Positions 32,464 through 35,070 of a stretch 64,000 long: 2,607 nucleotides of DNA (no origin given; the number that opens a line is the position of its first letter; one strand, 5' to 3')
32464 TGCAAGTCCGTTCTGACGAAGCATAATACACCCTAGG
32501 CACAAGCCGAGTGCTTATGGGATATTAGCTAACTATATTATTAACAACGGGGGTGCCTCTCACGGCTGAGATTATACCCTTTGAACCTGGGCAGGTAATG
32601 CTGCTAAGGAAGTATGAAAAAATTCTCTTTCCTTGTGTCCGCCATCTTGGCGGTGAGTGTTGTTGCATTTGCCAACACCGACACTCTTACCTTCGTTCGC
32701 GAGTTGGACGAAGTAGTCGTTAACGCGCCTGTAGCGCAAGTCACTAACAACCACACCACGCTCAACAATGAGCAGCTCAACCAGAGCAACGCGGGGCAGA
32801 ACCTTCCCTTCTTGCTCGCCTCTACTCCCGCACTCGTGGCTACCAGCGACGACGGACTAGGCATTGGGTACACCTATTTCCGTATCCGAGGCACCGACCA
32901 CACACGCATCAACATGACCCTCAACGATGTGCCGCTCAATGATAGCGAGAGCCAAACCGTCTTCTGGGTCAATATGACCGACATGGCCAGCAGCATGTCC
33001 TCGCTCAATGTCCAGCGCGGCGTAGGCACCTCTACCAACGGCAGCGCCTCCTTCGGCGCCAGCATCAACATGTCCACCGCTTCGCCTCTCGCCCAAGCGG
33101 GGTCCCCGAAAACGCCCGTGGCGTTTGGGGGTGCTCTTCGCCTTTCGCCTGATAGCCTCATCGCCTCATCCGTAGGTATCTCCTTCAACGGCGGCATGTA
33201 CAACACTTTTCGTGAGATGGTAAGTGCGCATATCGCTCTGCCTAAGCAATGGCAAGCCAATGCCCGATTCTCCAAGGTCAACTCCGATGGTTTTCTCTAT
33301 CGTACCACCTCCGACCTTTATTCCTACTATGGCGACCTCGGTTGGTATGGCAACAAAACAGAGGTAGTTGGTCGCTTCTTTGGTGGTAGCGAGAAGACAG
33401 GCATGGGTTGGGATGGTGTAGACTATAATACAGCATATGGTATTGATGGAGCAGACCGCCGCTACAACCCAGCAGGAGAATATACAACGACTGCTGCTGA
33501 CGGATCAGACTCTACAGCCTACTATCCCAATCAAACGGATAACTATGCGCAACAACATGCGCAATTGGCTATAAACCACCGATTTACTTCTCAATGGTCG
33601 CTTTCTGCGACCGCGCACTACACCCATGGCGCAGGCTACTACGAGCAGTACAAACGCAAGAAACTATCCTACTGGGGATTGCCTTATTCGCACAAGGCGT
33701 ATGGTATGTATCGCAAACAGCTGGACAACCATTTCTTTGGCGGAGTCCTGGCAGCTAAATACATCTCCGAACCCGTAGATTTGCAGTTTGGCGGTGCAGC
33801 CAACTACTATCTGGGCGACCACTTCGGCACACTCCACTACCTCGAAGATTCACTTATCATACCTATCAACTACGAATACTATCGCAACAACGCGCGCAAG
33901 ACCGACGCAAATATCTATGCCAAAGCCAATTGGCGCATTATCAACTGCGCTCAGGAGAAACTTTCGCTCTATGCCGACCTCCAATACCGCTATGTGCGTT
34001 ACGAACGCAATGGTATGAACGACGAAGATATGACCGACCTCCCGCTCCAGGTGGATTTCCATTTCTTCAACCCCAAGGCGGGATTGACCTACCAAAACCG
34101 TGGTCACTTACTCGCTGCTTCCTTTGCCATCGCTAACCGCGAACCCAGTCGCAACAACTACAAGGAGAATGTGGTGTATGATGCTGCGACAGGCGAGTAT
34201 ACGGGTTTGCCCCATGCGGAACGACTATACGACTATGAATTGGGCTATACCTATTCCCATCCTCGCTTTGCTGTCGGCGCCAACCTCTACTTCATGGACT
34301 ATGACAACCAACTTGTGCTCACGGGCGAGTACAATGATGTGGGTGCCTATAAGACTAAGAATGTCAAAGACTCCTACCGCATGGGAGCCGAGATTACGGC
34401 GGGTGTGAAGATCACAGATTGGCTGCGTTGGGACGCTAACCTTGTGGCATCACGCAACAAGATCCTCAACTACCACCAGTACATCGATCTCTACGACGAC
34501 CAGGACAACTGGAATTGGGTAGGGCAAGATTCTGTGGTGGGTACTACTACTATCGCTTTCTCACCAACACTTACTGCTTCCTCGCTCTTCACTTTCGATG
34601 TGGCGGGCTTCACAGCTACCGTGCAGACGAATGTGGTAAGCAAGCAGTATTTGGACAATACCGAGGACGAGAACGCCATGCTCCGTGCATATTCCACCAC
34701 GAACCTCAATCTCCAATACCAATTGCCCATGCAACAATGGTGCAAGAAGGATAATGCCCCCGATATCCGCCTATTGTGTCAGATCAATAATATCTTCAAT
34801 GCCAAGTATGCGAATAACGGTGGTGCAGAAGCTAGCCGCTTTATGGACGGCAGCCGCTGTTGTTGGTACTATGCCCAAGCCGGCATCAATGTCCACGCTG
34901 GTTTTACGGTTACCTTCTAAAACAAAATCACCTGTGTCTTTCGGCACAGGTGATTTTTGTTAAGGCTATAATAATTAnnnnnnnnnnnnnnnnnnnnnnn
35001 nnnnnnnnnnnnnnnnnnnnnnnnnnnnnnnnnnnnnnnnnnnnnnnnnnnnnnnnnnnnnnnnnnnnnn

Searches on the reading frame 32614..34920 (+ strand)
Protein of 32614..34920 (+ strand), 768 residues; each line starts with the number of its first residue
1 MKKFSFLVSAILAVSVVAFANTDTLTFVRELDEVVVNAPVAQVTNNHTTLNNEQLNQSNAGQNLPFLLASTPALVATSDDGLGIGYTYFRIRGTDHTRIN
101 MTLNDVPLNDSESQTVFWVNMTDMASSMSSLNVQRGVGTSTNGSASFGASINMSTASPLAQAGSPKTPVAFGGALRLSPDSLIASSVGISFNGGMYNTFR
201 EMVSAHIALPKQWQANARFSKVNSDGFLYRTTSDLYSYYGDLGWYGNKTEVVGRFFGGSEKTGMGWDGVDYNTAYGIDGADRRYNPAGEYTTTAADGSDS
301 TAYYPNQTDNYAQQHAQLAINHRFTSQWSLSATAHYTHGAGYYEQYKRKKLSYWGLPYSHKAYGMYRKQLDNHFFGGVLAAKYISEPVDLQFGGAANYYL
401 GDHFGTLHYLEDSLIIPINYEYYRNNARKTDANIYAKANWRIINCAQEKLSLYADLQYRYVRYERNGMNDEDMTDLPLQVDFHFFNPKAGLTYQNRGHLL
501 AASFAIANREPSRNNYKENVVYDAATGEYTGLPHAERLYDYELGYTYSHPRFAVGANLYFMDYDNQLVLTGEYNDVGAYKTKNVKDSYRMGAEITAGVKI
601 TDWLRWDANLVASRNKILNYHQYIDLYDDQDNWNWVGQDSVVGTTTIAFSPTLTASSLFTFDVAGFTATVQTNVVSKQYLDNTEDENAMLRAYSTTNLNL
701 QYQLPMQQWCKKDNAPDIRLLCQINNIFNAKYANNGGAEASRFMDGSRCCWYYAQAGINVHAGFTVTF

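Call 19: search_protein_families(library=pfam, proteins=[window:32614-34920:+], max_evalue=0.001)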
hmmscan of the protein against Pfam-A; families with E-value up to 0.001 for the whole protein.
window:32614-34920:+ (768 aa): 1 family
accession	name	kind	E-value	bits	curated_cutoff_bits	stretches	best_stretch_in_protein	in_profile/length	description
PF07715.20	Plug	-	4.9e-08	33.9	23.9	1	41-149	3-106/107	TonB-dependent Receptor Plug Domain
